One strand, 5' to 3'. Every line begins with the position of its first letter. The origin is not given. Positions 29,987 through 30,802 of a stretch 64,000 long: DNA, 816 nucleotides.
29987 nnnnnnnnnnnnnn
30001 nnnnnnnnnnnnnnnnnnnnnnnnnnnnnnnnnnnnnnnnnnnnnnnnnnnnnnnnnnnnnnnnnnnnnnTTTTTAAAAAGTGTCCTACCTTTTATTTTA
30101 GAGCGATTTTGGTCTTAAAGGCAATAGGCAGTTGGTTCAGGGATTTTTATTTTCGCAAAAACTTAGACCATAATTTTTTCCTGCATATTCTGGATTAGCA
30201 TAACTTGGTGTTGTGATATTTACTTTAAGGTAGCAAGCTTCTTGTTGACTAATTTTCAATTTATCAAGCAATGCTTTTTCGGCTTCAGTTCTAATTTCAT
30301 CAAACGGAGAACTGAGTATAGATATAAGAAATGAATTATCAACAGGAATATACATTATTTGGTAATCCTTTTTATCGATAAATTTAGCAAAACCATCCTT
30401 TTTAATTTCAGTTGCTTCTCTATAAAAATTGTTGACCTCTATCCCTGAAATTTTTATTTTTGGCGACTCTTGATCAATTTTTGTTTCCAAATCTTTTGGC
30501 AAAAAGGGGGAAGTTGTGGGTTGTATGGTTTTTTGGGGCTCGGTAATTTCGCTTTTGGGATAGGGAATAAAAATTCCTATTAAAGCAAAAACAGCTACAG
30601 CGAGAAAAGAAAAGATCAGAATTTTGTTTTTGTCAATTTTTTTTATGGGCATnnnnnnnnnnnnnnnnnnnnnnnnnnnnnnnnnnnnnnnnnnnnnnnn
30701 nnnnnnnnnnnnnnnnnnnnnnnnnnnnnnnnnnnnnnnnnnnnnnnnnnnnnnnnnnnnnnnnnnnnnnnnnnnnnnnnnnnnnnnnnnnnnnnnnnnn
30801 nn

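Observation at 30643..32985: Secreted Cys-rich giant with a C-terminal VirB1-like lytic transglycosylase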

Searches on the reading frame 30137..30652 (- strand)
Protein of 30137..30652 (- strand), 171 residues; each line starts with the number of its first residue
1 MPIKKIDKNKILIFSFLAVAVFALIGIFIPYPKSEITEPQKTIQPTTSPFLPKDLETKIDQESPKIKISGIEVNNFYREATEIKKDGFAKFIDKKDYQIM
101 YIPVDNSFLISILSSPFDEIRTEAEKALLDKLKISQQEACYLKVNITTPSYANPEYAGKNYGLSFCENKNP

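Call 3: search_protein_families(library=pfam, proteins=[window:30137-30652:-], max_evalue=0.1)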
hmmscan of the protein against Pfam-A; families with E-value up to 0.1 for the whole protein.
window:30137-30652:- (171 aa): 3 families
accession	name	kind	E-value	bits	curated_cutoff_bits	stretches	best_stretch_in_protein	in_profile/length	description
PF12698.13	ABC2_membrane_3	-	0.018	14.5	31.6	1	11-111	3-94/347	ABC-2 family transporter protein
PF17259.7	DUF5325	-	0.021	15.1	25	1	8-29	5-26/61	Family of unknown function (DUF5325)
PF09716.15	ETRAMP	-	0.071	13.6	29.1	0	4-28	46-70/81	Malarial early transcribed membrane protein (ETRAMP)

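Call 19: search_protein_families(library=ncbifam, proteins=[window:30137-30652:-], max_evalue=0.01)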
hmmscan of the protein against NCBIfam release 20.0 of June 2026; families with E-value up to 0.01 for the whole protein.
window:30137-30652:- (171 aa): 0 families

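Call 74: search_protein_families(library=phrogs, proteins=[window:30137-30652:-], max_evalue=0.01)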
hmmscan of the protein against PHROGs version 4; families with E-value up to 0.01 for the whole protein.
window:30137-30652:- (171 aa): 0 families

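Call 88: find_homologous_proteins(query=window:30140-30652:-, max_evalue=0.001)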
Query window:30140-30652:- (171 aa): 9 proteins with E <= 0.001 among 90 candidates.
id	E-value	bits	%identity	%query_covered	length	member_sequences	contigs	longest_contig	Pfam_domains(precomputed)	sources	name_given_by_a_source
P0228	6.0e-103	360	97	100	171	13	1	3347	-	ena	-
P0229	1.5e-56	209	67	89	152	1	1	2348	-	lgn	-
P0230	5.7e-46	175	53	92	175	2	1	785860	-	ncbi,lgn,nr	ncbi:MAG: hypothetical protein KatS3mg088_123 [Patescibacteria group bacterium]|nr:MAG: hypothetical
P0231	1.4e-36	144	64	62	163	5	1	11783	-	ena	-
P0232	3.8e-36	143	54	84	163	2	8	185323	-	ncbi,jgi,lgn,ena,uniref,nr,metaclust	ncbi:hypothetical protein A2W13_01190 [Candidatus Woesebacteria bacterium RBG_16_36_11]|uniref:Uncha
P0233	4.0e-35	139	61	62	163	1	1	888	-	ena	-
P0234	3.8e-31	126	52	71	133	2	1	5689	-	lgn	-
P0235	8.9e-13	67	34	94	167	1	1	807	-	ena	-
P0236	3.7e-10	58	43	44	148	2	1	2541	-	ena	-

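Call 93: search_solved_structures(query=A3, max_evalue=10)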
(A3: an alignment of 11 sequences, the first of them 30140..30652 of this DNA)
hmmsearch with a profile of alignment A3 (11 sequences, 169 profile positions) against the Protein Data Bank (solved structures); distinct sequences matched with E-value up to 10: 3.
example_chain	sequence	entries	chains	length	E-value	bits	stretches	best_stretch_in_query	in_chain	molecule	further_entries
4it4_A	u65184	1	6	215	0.034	17.2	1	41-124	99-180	CG17282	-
7kep_A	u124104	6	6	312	0.12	15.4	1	7-77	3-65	Beta-lactamase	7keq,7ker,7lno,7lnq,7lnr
8qag_A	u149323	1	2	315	0.7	12.9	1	5-72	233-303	sc-CC-6-95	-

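Call 94: search_protein_families(library=pfam, alignment_id=A3, max_evalue=1)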
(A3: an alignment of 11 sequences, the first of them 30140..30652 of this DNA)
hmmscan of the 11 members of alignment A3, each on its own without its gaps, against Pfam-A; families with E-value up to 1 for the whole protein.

A. member 1, window:30140-30652:- (171 aa): 3 families
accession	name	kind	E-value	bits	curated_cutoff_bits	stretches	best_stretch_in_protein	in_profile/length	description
PF12698.13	ABC2_membrane_3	-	0.018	14.5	31.6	1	11-111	3-94/347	ABC-2 family transporter protein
PF17259.7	DUF5325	-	0.021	15.1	25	1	8-29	5-26/61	Family of unknown function (DUF5325)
PF09716.15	ETRAMP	-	0.071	13.6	29.1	1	4-28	46-70/81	Malarial early transcribed membrane protein (ETRAMP)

B. families by the number of members that match (of 11 scanned): 9 families
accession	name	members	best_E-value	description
PF12911.12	OppC_N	2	0.04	N-terminal TM domain of oligopeptide transport permease C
PF04073.20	tRNA_edit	1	0.015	Aminoacyl-tRNA editing domain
PF12698.13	ABC2_membrane_3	1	0.018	ABC-2 family transporter protein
PF17259.7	DUF5325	1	0.021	Family of unknown function (DUF5325)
PF09716.15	ETRAMP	1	0.071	Malarial early transcribed membrane protein (ETRAMP)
PF12679.13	ABC2_membrane_2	1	0.082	ABC-2 family transporter protein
PF24699.1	DUF7663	1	0.086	Domain of unknown function (DUF7663)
PF07214.17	DUF1418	1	0.14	Protein of unknown function (DUF1418)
PF01564.23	Spermine_synth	1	0.25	Spermine/spermidine synthase domain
